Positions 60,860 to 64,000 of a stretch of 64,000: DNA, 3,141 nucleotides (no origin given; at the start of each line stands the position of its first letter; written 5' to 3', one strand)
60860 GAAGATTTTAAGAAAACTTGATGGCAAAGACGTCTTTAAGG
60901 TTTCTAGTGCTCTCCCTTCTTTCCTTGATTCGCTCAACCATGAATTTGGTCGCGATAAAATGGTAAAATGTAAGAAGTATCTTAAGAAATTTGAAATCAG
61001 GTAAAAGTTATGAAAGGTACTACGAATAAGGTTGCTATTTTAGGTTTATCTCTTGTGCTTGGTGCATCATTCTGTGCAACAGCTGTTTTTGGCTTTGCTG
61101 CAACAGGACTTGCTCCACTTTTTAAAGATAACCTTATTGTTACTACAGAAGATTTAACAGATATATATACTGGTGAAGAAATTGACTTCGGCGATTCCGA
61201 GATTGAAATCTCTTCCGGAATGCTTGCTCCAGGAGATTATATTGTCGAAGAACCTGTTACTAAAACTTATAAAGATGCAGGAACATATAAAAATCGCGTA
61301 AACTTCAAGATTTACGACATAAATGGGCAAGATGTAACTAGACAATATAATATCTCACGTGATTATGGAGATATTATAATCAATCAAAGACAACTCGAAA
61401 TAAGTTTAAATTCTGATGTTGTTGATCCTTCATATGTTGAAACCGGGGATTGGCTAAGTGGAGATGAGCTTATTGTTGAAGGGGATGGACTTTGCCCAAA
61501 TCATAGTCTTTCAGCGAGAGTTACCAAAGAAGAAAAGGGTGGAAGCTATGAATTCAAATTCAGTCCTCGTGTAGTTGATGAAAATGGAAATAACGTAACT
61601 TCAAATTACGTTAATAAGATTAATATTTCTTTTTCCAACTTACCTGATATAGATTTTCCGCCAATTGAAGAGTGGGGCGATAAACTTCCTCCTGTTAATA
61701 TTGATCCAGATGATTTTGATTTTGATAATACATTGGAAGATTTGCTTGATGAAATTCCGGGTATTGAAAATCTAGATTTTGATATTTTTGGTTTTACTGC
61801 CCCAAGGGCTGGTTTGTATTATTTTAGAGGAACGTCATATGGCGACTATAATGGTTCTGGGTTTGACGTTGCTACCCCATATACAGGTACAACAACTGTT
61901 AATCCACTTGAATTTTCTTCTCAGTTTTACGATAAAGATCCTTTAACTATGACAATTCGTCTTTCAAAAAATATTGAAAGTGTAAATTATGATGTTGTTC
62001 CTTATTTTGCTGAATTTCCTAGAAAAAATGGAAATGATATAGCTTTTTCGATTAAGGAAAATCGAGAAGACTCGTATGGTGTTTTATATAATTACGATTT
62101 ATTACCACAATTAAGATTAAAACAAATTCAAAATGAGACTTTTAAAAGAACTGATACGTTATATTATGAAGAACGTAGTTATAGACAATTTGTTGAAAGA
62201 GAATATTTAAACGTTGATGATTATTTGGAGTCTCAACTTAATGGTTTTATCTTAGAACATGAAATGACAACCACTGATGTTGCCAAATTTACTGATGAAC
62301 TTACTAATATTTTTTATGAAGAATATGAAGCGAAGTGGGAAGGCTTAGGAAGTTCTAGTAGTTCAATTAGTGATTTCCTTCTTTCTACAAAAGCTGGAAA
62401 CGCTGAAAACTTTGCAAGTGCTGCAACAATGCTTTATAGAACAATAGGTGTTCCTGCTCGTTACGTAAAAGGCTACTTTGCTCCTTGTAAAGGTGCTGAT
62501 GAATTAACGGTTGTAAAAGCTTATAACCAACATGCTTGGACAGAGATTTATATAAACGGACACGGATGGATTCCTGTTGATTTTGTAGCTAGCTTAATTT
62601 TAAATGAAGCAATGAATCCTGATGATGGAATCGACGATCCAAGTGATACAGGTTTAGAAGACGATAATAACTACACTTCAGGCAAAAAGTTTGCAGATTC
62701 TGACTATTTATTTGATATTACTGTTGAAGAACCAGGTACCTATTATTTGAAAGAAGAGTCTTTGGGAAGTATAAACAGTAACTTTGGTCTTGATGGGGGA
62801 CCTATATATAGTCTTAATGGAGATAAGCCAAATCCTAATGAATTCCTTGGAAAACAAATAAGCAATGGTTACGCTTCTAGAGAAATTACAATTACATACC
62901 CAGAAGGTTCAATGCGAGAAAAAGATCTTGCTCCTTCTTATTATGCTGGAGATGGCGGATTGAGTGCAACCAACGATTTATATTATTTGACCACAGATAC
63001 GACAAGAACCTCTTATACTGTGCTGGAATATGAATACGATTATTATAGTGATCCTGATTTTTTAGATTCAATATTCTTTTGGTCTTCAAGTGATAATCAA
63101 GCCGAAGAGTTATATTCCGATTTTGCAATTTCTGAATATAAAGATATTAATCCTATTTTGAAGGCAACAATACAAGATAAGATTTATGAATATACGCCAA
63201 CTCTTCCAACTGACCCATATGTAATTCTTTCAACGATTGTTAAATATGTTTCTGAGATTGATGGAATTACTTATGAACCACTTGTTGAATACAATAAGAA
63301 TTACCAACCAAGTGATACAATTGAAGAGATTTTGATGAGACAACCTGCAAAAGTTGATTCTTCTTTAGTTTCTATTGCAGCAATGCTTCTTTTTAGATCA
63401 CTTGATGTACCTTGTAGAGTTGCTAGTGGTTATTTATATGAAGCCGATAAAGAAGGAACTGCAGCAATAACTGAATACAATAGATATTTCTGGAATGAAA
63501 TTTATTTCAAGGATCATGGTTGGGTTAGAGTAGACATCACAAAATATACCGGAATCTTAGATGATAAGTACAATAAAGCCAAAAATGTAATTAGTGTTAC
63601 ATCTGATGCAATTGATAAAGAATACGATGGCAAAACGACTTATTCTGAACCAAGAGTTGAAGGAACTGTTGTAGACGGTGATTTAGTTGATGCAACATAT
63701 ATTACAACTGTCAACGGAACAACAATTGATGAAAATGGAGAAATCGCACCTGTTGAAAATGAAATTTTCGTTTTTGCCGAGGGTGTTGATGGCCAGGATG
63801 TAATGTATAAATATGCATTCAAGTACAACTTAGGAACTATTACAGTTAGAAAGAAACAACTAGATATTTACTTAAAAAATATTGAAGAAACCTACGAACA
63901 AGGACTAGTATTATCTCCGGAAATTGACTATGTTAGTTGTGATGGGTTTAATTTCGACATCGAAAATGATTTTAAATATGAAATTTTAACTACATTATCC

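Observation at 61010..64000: Tandem transglutaminase-like domains with substituted catalytic Cys (and His in the second copy)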

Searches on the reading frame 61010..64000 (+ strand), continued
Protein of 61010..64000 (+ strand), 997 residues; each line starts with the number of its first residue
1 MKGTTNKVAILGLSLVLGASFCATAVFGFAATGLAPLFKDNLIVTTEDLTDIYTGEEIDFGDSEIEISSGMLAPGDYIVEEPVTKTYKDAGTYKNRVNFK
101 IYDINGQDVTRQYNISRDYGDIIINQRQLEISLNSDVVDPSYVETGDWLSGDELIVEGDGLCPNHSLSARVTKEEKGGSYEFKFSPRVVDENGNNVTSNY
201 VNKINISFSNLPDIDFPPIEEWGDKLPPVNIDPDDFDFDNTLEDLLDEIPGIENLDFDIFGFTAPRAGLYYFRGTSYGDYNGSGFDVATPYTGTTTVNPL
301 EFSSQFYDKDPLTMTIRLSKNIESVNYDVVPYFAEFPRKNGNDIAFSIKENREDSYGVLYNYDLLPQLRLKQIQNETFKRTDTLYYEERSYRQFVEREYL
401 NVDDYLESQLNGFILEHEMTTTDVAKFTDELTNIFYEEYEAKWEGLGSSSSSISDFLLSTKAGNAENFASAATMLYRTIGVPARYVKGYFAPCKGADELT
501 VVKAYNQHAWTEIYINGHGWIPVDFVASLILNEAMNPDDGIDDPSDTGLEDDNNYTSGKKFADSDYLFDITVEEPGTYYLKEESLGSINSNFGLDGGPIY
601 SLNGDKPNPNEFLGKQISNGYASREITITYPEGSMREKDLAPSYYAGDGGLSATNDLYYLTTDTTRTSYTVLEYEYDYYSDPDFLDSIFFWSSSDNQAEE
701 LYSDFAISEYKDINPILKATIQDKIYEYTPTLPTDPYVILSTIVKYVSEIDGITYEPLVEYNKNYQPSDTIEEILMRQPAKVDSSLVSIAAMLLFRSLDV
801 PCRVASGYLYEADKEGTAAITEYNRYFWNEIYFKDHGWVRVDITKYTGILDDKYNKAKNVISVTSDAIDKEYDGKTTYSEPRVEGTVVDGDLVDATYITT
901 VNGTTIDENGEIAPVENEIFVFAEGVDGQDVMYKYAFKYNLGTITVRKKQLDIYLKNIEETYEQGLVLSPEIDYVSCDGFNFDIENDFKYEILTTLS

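Call 33: search_protein_families(library=pfam, proteins=[L008:6724-8493:+, L006:6810-8579:+, L001:13119-17252:+], max_evalue=5)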
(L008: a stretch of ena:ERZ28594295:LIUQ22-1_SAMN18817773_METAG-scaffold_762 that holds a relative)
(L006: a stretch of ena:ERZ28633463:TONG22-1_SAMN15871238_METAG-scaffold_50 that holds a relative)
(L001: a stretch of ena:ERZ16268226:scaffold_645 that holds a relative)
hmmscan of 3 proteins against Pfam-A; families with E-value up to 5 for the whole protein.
L008:6724-8493:+ (590 aa): 3 families
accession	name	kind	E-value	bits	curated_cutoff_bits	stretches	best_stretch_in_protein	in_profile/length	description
PF09823.15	DUF2357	-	4e-08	33.2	23.3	1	47-166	82-197/251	Domain of unknown function (DUF2357)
PF04102.17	SlyX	-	0.012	16.6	30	1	354-413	1-57/67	SlyX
PF05531.17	NPV_P10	-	0.36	11.8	29.8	1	351-402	13-64/75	Nucleopolyhedrovirus P10 protein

L006:6810-8579:+ (590 aa): 4 families
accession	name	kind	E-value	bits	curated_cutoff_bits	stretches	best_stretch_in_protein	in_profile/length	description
PF16515.11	HIP1_clath_bdg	-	0.024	15.5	28.8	1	423-485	13-75/99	Clathrin-binding domain of Huntingtin-interacting protein 1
PF22905.2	Hydro_N_hd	-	0.98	9.7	27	1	375-448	107-189/195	Hydrolase N-terminal helical domain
PF14916.11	CCDC92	-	3.6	7.9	28.3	1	350-388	4-43/57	Coiled-coil domain of unknown function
PF18570.6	Nup54_57_C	-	4.3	7.5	25.6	0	354-367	12-25/29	NUP57/Nup54 C-terminal domain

L001:13119-17252:+ (1378 aa): 8 families
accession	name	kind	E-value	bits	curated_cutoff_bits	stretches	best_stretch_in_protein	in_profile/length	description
PF01841.26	Transglut_core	-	9.1e-14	52.1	23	1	888-1001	5-107/108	Transglutaminase-like superfamily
PF18998.6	Flg_new_2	-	1.4e-09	38.2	23.6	2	1094-1164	1-72/73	Divergent InlB B-repeat domain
PF05887.16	Trypan_PARP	-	7.4e-05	23.2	100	1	1165-1189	58-82/134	Procyclic acidic repetitive protein (PARP)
PF03835.21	Rad4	-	0.0015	18.7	27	1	982-1018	35-71/148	Rad4 transglutaminase-like domain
PF11353.13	DUF3153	-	0.076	13.1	21.4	1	1249-1314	43-111/191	Protein of unknown function (DUF3153)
PF24514.1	SpaA_4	-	0.11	13.8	27.3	1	1092-1159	25-88/107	Prealbumin-like fold domain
PF09183.16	DUF1947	-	0.11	13.1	22.5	1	1266-1300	8-41/65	Domain of unknown function (DUF1947)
PF15754.10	SPESP1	-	0.61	9.7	27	1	1148-1188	102-145/322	Sperm equatorial segment protein 1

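Call 34: search_protein_families(library=padloc, proteins=[P0001], max_evalue=0.1)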
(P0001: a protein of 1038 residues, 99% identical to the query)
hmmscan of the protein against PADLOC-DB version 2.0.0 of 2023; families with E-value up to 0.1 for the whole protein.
P0001 (1038 aa): 0 families

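Call 42: find_homologous_proteins(query=A2, max_evalue=1e-10)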
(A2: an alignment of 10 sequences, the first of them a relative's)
Query A2 (10 sequences) (1038 aa, profile of the alignment): 88 proteins with E <= 1e-10 among 8000 candidates.
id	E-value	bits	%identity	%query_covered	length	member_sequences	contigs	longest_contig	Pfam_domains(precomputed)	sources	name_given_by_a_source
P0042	0.0e+0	1528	30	24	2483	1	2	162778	PF17998.8,PF01841.26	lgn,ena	-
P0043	0.0e+0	1521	26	47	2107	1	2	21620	PF24200.2,PF17998.8,PF01841.26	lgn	-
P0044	0.0e+0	1471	27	49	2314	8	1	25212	PF17998.8,PF13471.13,PF01841.26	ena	-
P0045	0.0e+0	1468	27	57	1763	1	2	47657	PF13471.13,PF11992.14,PF01841.26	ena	-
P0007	0.0e+0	1344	26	42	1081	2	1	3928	PF13471.13,PF01841.26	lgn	-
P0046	0.0e+0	1248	28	46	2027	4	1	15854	PF16355.12,PF17998.8,PF01841.26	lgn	-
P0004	0.0e+0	1172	24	59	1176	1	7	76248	PF17998.8,PF13471.13,PF01841.26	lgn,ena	-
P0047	0.0e+0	1168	30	28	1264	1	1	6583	PF05979.18,PF17998.8,PF13471.13,PF01841.26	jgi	-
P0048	0.0e+0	1160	26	42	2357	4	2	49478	PF01841.26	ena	-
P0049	0.0e+0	1151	27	43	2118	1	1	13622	PF17998.8,PF13471.13,PF01841.26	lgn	-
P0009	0.0e+0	1148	26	44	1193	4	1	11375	PF17998.8,PF01841.26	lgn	-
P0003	0.0e+0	1126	36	99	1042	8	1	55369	PF01841.26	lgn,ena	-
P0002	0.0e+0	1122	38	100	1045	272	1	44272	PF01841.26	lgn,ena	-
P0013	0.0e+0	1112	25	47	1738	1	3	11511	PF01841.26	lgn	-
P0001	0.0e+0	1101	100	100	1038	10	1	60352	PF01841.26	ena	-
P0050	0.0e+0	1073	27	48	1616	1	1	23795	PF17998.8,PF01841.26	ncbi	-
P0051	0.0e+0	1016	23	76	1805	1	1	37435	PF17998.8,PF11992.14,PF01841.26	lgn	-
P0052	1.5e-297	1008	32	13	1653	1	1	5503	PF17998.8,PF01841.26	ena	-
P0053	2.7e-296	1004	24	69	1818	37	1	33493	PF11992.14,PF01841.26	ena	-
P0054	4.4e-296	1003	31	26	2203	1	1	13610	PF01841.26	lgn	-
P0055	9.5e-290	982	25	74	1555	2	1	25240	PF18657.7,PF17998.8,PF13471.13,PF01841.26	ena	-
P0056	3.2e-289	981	27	32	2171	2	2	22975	PF17998.8,PF01841.26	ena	-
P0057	6.7e-286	970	30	26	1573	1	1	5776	PF05979.18,PF17998.8,PF01841.26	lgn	-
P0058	8.7e-286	969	29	26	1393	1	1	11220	PF17998.8,PF01841.26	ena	-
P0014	2.7e-273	928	37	14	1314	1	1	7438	PF17998.8,PF01841.26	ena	-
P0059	1.5e-265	902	28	21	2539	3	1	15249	PF01841.26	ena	-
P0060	1.6e-259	882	29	16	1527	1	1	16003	PF17998.8,PF01841.26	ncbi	-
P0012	6.8e-255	867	30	28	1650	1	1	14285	PF18657.7,PF17998.8,PF01841.26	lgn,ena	-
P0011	9.4e-244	830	24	75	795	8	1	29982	PF13471.13,PF01841.26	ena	-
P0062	2.7e-241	822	32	26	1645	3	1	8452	PF18657.7,PF17998.8,PF01841.26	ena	-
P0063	4.7e-239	815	28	28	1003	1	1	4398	PF17998.8,PF01841.26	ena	-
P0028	4.0e-237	808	25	42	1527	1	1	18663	PF17998.8,PF01841.26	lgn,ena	-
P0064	1.5e-230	786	24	83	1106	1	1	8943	PF17998.8,PF13471.13,PF01841.26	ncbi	-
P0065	1.3e-229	783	29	28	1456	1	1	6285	PF17998.8,PF01841.26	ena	-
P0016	1.1e-220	754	26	45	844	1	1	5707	PF18657.7,PF01841.26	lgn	-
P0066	2.2e-213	729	26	44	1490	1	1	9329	PF17998.8,PF01841.26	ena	-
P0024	5.0e-210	718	26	41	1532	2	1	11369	PF01841.26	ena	-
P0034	2.2e-208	713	25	41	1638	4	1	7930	PF17998.8,PF01841.26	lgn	-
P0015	8.3e-199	681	26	47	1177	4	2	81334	PF17998.8,PF01841.26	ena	-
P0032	1.9e-194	667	26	44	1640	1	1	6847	PF17998.8,PF01841.26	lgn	-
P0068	1.0e-187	645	29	27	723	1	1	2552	PF13471.13,PF01841.26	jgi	jgi:transglutaminase-like putative cysteine protease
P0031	3.6e-185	636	25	48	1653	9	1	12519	PF17998.8,PF01841.26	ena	-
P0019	5.0e-185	636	27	44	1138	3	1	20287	PF18657.7,PF01841.26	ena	-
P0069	6.9e-182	625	25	43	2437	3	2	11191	PF01841.26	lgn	-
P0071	4.9e-180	619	22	79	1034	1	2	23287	PF01841.26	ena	-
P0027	5.9e-175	602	36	13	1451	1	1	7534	PF01841.26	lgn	-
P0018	1.3e-173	598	29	42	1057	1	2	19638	PF18676.7,PF01841.26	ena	-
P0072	1.4e-166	575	28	27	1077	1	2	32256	PF18657.7,PF01841.26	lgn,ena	-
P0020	3.6e-164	567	24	48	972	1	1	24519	PF17998.8,PF01841.26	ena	-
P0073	1.7e-155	538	28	27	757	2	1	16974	PF17998.8,PF01841.26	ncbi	-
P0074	2.7e-154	534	29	29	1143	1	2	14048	PF05979.18,PF01841.26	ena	-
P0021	2.3e-133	465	33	26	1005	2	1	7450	PF01841.26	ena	-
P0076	3.1e-100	355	29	26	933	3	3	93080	PF01841.26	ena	-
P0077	1.1e-85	307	31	26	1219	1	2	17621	PF01841.26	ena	-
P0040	1.6e-42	164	43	7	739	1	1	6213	PF01841.26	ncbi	-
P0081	9.2e-35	138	45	6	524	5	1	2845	PF01841.26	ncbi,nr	ncbi:MAG: transglutaminase domain-containing protein, partial [Clostridia bacterium]|nr:transglutami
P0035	2.7e-31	127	29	20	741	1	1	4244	PF01841.26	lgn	-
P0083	1.2e-28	118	42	6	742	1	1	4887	PF11992.14,PF01841.26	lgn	-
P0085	1.2e-27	115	41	7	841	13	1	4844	PF01841.26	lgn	-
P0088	2.9e-24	103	39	7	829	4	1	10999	PF01841.26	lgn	-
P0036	6.6e-24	102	47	7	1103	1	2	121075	PF01841.26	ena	-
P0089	8.9e-23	98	27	25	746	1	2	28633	PF01841.26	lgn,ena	-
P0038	5.0e-22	96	26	19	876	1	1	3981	PF01841.26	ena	-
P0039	4.5e-19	86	32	10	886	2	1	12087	PF11992.14,PF01841.26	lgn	-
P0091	5.3e-19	86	34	10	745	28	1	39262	PF11992.14,PF01841.26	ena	-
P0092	1.2e-18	85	34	8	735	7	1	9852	PF11992.14,PF13559.12,PF01841.26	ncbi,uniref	ncbi:transglutaminaseTgpA domain-containing protein [Peribacillus sp.]|uniref:transglutaminaseTgpA d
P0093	1.3e-18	85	34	8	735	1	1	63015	PF11992.14,PF13559.12,PF01841.26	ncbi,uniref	ncbi:transglutaminaseTgpA domain-containing protein [Peribacillus sp. NPDC097284]|uniref:transglutam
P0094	1.3e-18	85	34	8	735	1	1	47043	PF11992.14,PF13559.12,PF01841.26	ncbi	ncbi:MAG: transglutaminaseTgpA domain-containing protein [Peribacillus sp.]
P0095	2.0e-18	84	34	8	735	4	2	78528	PF11992.14,PF13559.12,PF01841.26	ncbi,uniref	ncbi:transglutaminaseTgpA domain-containing protein [Peribacillus sp. NPDC097206]|uniref:transglutam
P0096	4.3e-18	83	34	8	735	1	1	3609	PF11992.14,PF13559.12,PF01841.26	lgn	-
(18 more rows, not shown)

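Call 79: search_protein_families(library=ncbifam, proteins=[L001:13119-17252:+], max_evalue=0.01)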
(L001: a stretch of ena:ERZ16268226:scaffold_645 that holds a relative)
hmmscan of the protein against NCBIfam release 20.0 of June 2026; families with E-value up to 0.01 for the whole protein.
L001:13119-17252:+ (1378 aa): 1 family
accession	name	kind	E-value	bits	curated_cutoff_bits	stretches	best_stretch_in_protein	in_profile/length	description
NF011521.0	PRK14960.1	equivalog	0.00014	20.4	1228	1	1140-1197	390-451/702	DNA polymerase III subunit gamma/tau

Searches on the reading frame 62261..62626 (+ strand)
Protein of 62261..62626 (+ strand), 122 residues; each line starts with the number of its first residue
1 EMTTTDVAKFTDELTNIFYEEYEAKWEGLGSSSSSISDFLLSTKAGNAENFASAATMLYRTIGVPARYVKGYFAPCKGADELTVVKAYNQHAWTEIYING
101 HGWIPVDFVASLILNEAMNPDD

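Call 13: search_solved_structures(query=window:62261-62626:+, max_evalue=1, show_alignments=4)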
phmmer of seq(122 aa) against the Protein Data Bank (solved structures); distinct sequences matched with E-value up to 1: 4.
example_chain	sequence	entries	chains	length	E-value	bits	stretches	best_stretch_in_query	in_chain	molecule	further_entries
6g49_A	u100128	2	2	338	6.6e-09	39.4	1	31-108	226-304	Protein-glutamine gamma-glutamyltransferase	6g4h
3isr_A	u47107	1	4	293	0.011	19.3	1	30-104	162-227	Transglutaminase-like enzymes, putative cysteine protease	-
5np3_A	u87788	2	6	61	0.24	15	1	81-110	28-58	Abelson tyrosine-protein kinase 2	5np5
3nmz_D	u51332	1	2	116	0.41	14.3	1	77-116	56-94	Rho guanine nucleotide exchange factor 4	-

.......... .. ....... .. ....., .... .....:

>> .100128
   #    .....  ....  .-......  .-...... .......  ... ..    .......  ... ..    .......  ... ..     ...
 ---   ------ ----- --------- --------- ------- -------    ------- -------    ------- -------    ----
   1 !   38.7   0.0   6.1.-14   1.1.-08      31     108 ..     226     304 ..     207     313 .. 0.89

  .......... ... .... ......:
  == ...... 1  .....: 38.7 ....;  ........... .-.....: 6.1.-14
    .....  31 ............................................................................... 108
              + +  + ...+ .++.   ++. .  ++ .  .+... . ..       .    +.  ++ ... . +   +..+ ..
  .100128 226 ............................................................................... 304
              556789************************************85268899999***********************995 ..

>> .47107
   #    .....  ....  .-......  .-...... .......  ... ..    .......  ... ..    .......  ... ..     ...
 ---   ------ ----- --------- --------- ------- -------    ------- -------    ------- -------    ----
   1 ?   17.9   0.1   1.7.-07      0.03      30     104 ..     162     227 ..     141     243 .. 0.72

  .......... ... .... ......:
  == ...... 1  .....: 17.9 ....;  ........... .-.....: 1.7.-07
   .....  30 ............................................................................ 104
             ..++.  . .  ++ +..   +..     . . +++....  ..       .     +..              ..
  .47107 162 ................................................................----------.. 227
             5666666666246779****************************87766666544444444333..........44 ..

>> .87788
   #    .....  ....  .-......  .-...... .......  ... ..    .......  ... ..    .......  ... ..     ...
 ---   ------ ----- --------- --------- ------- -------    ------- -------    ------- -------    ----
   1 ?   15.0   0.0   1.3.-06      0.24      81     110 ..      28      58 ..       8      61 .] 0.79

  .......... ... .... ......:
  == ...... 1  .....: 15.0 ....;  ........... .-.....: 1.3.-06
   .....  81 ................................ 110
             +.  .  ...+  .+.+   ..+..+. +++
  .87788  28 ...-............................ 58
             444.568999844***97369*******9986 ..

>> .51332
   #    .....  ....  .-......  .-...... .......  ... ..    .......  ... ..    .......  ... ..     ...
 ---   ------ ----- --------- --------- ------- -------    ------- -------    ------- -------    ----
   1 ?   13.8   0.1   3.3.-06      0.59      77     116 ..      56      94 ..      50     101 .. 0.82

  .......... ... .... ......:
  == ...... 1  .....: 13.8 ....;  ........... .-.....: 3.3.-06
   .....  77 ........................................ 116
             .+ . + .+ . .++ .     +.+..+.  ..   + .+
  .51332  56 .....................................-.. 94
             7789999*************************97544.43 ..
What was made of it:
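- Checked: His508 and Asp524 are retained (call 13).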

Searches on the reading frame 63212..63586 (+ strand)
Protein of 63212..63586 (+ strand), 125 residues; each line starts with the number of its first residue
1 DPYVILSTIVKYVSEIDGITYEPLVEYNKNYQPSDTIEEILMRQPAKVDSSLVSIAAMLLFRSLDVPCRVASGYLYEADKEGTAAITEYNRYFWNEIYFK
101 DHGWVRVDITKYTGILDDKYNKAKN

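Call 14: search_solved_structures(query=window:63212-63586:+, max_evalue=10, show_alignments=4)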
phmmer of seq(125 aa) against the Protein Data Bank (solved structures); distinct sequences matched with E-value up to 10: 1.
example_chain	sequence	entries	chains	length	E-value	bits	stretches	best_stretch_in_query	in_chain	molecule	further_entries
6g49_A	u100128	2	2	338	0.17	15.2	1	57-110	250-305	Protein-glutamine gamma-glutamyltransferase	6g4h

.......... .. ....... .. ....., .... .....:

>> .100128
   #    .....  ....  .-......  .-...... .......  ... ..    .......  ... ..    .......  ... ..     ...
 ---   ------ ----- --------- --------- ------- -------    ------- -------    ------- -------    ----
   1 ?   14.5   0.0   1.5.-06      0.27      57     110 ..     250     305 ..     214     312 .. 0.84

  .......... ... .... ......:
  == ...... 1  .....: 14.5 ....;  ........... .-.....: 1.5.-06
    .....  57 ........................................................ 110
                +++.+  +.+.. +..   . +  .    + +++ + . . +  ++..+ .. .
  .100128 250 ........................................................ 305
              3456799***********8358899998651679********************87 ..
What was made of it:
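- Checked: The TgpA alignment puts Tyr826 on the His position and Asp842 on the Asp (call 14).
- Tried and rejected: phmmer of copy 2 alone against PDB was only marginal (E=0.17, call 14), so the Cys-position register of copy 2 rests on MAFFT/HMM alignments and the model's helix start.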
